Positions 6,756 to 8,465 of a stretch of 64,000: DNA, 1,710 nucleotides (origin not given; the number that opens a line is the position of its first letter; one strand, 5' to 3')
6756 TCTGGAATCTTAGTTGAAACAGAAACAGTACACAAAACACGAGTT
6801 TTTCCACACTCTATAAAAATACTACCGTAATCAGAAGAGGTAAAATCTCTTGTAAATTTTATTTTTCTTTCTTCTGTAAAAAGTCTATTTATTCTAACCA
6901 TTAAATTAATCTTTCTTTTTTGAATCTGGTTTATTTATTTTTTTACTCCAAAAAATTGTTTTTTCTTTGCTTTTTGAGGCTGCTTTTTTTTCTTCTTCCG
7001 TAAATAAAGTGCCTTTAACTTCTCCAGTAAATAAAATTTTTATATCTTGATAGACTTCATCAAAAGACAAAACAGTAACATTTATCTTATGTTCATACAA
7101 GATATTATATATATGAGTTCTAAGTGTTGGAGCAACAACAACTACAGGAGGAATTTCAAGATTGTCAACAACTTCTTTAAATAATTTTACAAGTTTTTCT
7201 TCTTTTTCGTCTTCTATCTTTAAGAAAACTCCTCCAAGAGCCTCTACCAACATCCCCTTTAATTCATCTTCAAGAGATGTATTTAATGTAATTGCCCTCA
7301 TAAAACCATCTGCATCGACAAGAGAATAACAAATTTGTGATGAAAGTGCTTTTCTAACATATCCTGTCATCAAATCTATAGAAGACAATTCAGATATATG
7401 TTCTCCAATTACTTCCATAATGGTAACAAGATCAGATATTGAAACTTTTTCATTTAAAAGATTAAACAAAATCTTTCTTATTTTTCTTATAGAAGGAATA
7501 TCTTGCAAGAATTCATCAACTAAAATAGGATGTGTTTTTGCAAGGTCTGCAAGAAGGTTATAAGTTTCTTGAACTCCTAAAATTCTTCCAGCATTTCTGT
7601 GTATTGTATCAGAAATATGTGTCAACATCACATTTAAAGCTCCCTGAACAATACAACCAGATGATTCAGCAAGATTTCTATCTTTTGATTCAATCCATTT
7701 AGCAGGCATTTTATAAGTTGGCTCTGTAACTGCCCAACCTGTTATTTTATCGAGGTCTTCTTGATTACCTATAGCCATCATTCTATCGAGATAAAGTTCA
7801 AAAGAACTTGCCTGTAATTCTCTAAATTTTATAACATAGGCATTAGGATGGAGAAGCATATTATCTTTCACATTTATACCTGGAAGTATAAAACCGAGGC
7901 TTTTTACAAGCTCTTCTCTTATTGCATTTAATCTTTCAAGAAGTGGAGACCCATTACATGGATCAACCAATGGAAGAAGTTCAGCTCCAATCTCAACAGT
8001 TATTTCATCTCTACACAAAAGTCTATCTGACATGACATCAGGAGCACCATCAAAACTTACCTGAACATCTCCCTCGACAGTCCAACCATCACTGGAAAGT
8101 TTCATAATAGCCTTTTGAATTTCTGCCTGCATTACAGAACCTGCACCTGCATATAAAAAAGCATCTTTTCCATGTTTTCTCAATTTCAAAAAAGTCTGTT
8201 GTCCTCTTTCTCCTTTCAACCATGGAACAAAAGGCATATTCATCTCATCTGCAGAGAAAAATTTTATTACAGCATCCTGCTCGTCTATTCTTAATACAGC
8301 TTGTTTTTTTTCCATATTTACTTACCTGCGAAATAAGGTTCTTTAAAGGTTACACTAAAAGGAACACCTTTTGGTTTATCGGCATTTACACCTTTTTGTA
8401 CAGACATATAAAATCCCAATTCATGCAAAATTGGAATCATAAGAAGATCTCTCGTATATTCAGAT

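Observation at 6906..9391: Orphan FlhA cytoplasmic-domain paralogue fused to a novel N-terminus, translationally coupled to a double-SIS protein and rph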

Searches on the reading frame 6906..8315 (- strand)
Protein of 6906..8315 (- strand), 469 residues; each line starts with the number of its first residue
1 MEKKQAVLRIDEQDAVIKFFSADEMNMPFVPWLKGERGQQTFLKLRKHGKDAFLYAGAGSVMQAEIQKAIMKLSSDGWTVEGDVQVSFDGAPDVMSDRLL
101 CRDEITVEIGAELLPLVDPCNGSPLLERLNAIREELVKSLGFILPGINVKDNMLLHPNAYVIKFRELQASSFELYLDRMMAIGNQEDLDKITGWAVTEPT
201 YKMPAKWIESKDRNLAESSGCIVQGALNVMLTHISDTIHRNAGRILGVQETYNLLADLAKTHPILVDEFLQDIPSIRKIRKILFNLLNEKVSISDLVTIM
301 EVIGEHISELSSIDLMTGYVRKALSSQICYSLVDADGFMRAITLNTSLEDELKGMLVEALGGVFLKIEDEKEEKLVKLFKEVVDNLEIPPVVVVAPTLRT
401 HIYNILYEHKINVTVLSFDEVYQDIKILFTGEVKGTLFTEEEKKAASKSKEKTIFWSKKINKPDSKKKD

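Call 3: search_protein_families(library=pfam, proteins=[window:6906-8315:-], max_evalue=0.01)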
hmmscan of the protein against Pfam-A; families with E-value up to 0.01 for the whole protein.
window:6906-8315:- (469 aa): 1 family
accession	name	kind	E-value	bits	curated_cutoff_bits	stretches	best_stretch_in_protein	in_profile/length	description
PF00771.25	FHIPEP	-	2.8e-73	248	29.1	1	98-425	326-656/657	FHIPEP family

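Call 4: search_protein_families(library=ncbifam, proteins=[window:6906-8315:-], max_evalue=0.01)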
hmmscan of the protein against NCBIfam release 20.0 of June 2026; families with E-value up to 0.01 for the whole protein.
window:6906-8315:- (469 aa): 5 families
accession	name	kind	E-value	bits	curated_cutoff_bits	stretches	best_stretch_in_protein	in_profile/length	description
TIGR01398.1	FlhA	equivalog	1.4e-76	258.2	772.1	1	98-433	340-678/678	flagellar biosynthesis protein FlhA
TIGR01399.1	hrcV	equivalog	1.4e-42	146.1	692.25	1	125-429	365-673/677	type III secretion system export apparatus subunit SctV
NF011865.0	PRK15337.1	equivalog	3.8e-39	134.6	800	1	130-427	382-680/686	EscV/YscV/HrcV family type III secretion system export apparatus protein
NF009363.0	PRK12720.1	equivalog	3.4e-27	95.2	993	1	113-434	355-672/683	EscV/YscV/HrcV family type III secretion system export apparatus protein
NF004571.0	PRK05910.1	equivalog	2.9e-06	26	670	1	241-434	391-578/584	type III secretion system protein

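Call 7: find_homologous_proteins(query=window:6906-8315:-, max_evalue=0.00001)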
Query window:6906-8315:- (469 aa): 21 proteins with E <= 0.00001 among 8000 candidates.
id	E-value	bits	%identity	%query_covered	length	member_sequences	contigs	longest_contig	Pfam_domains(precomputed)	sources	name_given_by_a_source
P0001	3.8e-298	1007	96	100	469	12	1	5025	PF00771.26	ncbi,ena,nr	ncbi:FHIPEP family type III secretion protein [bacterium]|nr:FHIPEP family type III secretion protei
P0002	4.2e-274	927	89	100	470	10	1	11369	PF00771.26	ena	-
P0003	1.8e-199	681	64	99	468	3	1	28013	PF00771.26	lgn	-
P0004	6.5e-173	594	57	97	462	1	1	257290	PF00771.26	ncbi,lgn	-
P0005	2.3e-171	589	56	97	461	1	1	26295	PF00771.26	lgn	-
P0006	8.1e-167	574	56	97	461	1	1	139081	PF00771.26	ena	-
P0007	8.0e-166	571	55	97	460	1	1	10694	PF00771.26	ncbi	-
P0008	3.8e-163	562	54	98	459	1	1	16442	PF00771.26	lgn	-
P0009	2.8e-151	523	53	100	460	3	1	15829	PF00771.26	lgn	-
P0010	1.4e-149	517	51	100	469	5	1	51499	PF00771.26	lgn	-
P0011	1.8e-139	484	47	96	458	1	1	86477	PF00771.26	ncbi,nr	ncbi:MAG: FHIPEP family type III secretion protein [Candidatus Eremiobacteraeota bacterium]|nr:FHIPE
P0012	1.1e-86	310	37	89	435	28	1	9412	PF00771.26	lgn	-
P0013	4.8e-85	304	36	89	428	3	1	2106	PF00771.26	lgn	-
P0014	6.3e-84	301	36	91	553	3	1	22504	PF00771.26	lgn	-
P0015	1.1e-40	158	30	70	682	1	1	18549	PF00771.26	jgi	jgi:flagellar biosynthesis protein FlhA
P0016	4.0e-37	146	31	70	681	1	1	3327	PF00771.26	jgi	jgi:flagellar biosynthesis protein FlhA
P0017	4.1e-37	146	31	70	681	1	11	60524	PF00771.26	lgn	-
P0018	3.8e-36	143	31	68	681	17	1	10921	PF00771.26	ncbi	-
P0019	2.3e-35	141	29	72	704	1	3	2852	PF00771.26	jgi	-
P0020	8.3e-30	122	30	64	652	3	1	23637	PF00771.26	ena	-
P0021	8.4e-20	89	27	69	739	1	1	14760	PF00771.26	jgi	jgi:flagellar biosynthesis protein FlhA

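Call 9: find_related_loci(query=A1, collection=genome_contigs, flank=10000)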
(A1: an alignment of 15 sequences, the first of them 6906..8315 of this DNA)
Query A1 (469 aa) in genome_contigs; peptide patterns used: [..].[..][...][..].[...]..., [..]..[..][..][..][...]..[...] (x = any residue, [..] = any of these).
87 stretches matched a pattern; 34 encode a relative of the query (tblastn E <= 1e-3); 33 distinct loci.
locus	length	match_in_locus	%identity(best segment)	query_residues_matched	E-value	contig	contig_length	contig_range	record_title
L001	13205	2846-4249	90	1-468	0e+0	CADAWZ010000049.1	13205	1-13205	uncultured bacterium isolate RUG13696 genome assembly, contig: RUG13696_asm_49, whole genome shotgun sequence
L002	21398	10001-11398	64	1-466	0e+0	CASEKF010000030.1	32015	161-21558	uncultured bacterium isolate CO.B36.metabat-bins.133 genome assembly, contig: CO.B36.metabat-bins.133.fa_k141_11171369,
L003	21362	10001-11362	57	9-461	1e-176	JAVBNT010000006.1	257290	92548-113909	MAG: Candidatus Xenobia bacterium isolate EPI_MAG_00088 c_000010501082, whole genome shotgun sequence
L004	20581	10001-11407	97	1-469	0e+0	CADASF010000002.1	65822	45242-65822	uncultured bacterium isolate RUG13580 genome assembly, contig: RUG13580_asm_2, whole genome shotgun sequence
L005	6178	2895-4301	50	1-468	4e-155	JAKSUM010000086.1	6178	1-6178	MAG: bacterium isolate Horse_feces333 MAG333_86, whole genome shotgun sequence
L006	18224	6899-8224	38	9-452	2e-106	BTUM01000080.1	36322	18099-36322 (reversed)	MAG: Candidatus Xenobia bacterium AMX-MBFR-33 DNA, sequence080, whole genome shotgun sequence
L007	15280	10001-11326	37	9-452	3e-105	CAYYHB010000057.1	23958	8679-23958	MAG TPA_asm: uncultured Burkholderiales bacterium isolate SRP329715_co1_347 genome assembly, contig: NODE_2991_length_23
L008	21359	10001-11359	37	9-452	2e-105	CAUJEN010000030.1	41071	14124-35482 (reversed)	MAG: Candidatus Eremiobacteraeota bacterium isolate KLAP168 genome assembly, contig: KLAP168_420233, whole genome shotgu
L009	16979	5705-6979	37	9-433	2e-103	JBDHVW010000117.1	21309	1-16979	MAG: Vulcanimicrobiota bacterium isolate AS-MICRO-3CA.307 NODE_10876_length_21309_cov_5.117000, whole genome shotgun seq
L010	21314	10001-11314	36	9-453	7e-96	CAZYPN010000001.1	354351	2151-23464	MAG TPA_asm: uncultured Burkholderiales bacterium isolate SRP329715_co1_2 genome assembly, contig: NODE_9_length_354351_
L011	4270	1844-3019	38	29-402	3e-95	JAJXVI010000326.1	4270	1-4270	MAG: bacterium isolate BP5.bin25 NODE_43273_length_4270_cov_1.222061, whole genome shotgun sequence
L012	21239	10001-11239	36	9-427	7e-92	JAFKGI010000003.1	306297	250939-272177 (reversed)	MAG: Vulcanimicrobiota bacterium isolate SCN18_25_8_15_R3_B_62_28 SCN18_25_8_15_R3_B_scaffold_43, whole genome shotgun s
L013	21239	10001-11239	36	9-427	1e-90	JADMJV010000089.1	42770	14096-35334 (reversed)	MAG: bacterium isolate MAG_50 NODE_951_length_42770_cov_6.547794, whole genome shotgun sequence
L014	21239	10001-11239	36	9-427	1e-90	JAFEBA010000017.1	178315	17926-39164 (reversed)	Bacterium isolate SZAS-1 EREM-KAN-1__17__length-178315, whole genome shotgun sequence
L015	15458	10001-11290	36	9-431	3e-89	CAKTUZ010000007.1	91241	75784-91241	MAG: uncultured bacterium isolate REFINED_METABAT215_TOP10_CONTIGS_1500_ASSEMBLY_K77_MERGED__Hadza_PheChl_Fiber-Hadza-Ne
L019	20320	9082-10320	36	9-427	2e-86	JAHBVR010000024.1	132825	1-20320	MAG: Vulcanimicrobiota bacterium isolate ACE_ERE1 ERE1_24, whole genome shotgun sequence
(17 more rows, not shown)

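Call 20: search_solved_structures(query=window:6906-8315:-, max_evalue=0.001, show_alignments=2)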
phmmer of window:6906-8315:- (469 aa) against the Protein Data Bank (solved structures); distinct sequences matched with E-value up to 0.001: 24.
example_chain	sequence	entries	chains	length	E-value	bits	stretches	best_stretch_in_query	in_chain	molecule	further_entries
3mix_A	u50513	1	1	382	4.3e-49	171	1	92-431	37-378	Flagellar biosynthesis protein flhA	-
12dv_B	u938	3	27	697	6.6e-38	134.1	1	99-428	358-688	Flagellar biosynthesis protein FlhA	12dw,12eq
3myd_A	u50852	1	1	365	1.8e-35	126.1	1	97-421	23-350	Flagellar biosynthesis protein flhA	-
6ai0_A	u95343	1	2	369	1.2e-34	123.3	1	101-432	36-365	Flagellar biosynthesis protein FlhA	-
7ctn_A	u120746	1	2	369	1.4e-34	123.2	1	101-432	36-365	Flagellar biosynthesis protein FlhA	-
3a5i_A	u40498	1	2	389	1.5e-34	123.1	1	101-432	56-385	Flagellar biosynthesis protein flhA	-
6ch1_A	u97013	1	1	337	2.1e-34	122.6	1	103-432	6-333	Flagellar biosynthesis protein FlhA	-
6ch2_A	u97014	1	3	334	2.2e-34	122.5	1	103-432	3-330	Flagellar biosynthesis protein FlhA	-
6ch3_A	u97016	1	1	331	4.1e-34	121.6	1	103-422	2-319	Flagellar biosynthesis protein FlhA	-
6ai1_A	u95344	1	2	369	4.4e-34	121.5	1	101-432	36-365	Flagellar biosynthesis protein FlhA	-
6ai2_A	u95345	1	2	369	6.1e-34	121.1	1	101-432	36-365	Flagellar biosynthesis protein FlhA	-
36hw_A2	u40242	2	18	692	7.3e-34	120.8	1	101-432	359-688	Flagellar biosynthesis protein FlhA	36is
6ai3_A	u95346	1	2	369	8.3e-34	120.6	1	101-432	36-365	Flagellar biosynthesis protein FlhA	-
7amy_A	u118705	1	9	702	1.4e-24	90.2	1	105-436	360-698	Flagellar biosynthesis protein FlhA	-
6wa6_A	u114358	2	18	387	4.7e-24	88.5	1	104-433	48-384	Low calcium response locus protein D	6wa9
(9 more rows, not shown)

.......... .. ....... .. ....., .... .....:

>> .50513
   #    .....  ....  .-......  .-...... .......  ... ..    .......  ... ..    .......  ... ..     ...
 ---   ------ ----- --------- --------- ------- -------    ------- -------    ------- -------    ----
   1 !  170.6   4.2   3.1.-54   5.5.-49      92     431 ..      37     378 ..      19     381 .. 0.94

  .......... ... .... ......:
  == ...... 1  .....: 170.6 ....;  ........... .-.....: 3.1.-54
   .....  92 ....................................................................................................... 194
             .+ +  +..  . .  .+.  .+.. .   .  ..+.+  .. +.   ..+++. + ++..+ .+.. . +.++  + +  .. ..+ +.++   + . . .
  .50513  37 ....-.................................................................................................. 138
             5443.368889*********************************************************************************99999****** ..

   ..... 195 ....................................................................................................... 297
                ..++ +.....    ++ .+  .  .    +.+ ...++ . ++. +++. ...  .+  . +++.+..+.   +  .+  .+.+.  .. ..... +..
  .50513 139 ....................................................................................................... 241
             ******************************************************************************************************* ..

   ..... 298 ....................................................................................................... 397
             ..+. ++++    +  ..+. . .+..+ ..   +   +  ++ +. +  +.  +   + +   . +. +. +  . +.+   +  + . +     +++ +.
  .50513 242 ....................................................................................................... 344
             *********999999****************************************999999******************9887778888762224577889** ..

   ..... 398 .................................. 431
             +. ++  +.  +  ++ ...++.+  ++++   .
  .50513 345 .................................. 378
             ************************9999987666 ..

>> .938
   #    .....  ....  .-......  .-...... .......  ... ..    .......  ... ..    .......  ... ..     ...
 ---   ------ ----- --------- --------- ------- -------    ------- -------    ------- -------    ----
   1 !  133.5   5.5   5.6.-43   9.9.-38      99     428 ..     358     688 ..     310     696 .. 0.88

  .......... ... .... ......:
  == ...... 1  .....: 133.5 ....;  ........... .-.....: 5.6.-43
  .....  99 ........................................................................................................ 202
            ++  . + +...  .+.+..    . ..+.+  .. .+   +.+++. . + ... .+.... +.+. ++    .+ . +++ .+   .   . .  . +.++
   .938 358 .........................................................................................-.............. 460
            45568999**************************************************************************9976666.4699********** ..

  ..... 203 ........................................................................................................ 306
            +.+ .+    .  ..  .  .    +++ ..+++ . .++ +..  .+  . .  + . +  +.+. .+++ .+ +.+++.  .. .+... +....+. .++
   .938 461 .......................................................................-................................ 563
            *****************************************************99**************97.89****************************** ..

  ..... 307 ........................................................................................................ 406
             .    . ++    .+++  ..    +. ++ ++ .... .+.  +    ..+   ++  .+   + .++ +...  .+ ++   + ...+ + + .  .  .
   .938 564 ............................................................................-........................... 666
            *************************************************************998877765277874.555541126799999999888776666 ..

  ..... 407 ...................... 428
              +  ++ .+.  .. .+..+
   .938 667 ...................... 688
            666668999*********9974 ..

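Call 25: predict_structure(alignment_id=A1)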
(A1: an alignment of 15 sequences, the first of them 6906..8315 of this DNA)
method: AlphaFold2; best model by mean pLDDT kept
length: 469 residues; sequences in the alignment: 15
mean_pLDDT: 79.9   pTM: 0.68
mean pLDDT of the five models: 79.9, 78.6, 77.7, 75.9, 73.1
residues with pLDDT >= 90: 215; 70-90: 148; 50-70: 41; < 50: 65
segments of 3 or more residues with pLDDT < 50: 1-30, 90-98, 448-469
pLDDT, mean of each block of 10 residues (from residue 1): 34 37 44 56 79 66 61 78 66 46 79 85 84 90 86 91 88 94 92 92 92 93 93 93 88 90 88 91 93 95 92 92 95 91 93 82 81 93 87 93 90 91 92 86 57 35 37
secondary structure, 60 per line:
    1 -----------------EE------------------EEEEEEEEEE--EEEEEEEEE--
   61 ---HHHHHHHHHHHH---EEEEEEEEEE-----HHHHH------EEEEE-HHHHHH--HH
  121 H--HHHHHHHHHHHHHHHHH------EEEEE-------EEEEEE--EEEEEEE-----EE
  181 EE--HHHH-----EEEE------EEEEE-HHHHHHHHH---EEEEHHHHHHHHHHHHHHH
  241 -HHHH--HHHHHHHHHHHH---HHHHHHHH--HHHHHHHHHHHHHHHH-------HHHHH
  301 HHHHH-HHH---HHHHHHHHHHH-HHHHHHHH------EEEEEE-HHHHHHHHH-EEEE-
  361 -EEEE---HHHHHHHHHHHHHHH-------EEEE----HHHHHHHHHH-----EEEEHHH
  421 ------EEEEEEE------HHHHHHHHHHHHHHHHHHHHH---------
elements in order: E38-47 E50-58 H64-75 E79-88 H94-98 E105-109 H111-116 H124-140 E147-151 E159-164 E167-173 E179-182 H185-188 E194-197 E204-208 H210-218 E222-225 H226-240 H242-245 H248-259 H263-270 H273-288 H296-305 H313-323 H325-332 E339-344 H346-354 E356-359 E362-365 H369-383 E391-394 H399-408 E414-417 E427-433 H440-460

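Call 26: search_protein_representatives(protein=window:6906-8315:-)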
Query: 469 residues. Proteins with E-value up to 0.001 (for the whole library): 4397; up to 1e-10: 2250; up to 1e-30: 403. The best 150 are listed.
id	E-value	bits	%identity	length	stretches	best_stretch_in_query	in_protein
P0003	5.8e-200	681.4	64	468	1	1-466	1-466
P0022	3.1e-94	333.0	37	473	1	3-433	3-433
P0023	3.5e-89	316.3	40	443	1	27-433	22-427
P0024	4.0e-89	316.1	35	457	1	18-458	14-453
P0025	2.2e-88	313.7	42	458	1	28-353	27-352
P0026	6.5e-88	312.1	31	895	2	98-428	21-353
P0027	5.4e-86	305.8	35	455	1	13-462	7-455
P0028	2.0e-85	304.0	37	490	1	9-453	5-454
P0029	1.4e-82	294.6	40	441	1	27-352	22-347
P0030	2.6e-82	293.7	38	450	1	10-427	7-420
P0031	4.7e-79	282.9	40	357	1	81-429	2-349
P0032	2.2e-74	267.6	35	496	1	13-433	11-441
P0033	1.1e-66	242.1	33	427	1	29-434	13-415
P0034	1.0e-64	235.7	44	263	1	11-240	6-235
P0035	2.9e-57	211.1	37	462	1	100-448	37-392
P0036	6.2e-57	210.0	34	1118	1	101-455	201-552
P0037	5.7e-56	206.9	32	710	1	98-428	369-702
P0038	1.2e-54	202.5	34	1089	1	103-434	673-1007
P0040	5.8e-53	197.0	32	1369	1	94-438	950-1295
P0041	9.1e-53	196.3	35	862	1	105-429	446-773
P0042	1.1e-52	196.1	36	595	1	99-456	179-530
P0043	1.1e-51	192.8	35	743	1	100-435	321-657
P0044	1.2e-51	192.6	31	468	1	87-429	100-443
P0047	2.3e-50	188.4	32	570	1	92-434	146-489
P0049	3.0e-50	188.0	30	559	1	101-444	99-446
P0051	7.4e-50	186.7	33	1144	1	99-435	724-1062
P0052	9.7e-50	186.3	33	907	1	104-431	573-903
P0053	1.2e-49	186.1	34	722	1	97-442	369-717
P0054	6.6e-49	183.6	31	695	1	97-431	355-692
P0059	2.4e-48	181.7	30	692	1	103-435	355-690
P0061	8.0e-48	180.0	32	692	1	98-433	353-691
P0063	1.8e-47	178.9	32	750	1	105-446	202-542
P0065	2.8e-47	178.2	32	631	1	72-443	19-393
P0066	2.9e-47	178.2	37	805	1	103-379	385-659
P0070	1.2e-46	176.1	33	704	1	97-444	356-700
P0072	2.5e-46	175.1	31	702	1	89-429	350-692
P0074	2.8e-46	174.9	30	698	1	96-434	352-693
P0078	7.0e-46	173.6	33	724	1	90-434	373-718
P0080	4.7e-45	170.9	38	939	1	103-352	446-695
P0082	5.5e-45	170.7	32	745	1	101-430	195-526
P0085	8.9e-45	170.0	32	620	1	102-434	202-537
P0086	1.3e-44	169.4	32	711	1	88-434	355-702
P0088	1.6e-44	169.2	29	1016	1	95-431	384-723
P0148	2.2e-40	155.5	31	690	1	98-428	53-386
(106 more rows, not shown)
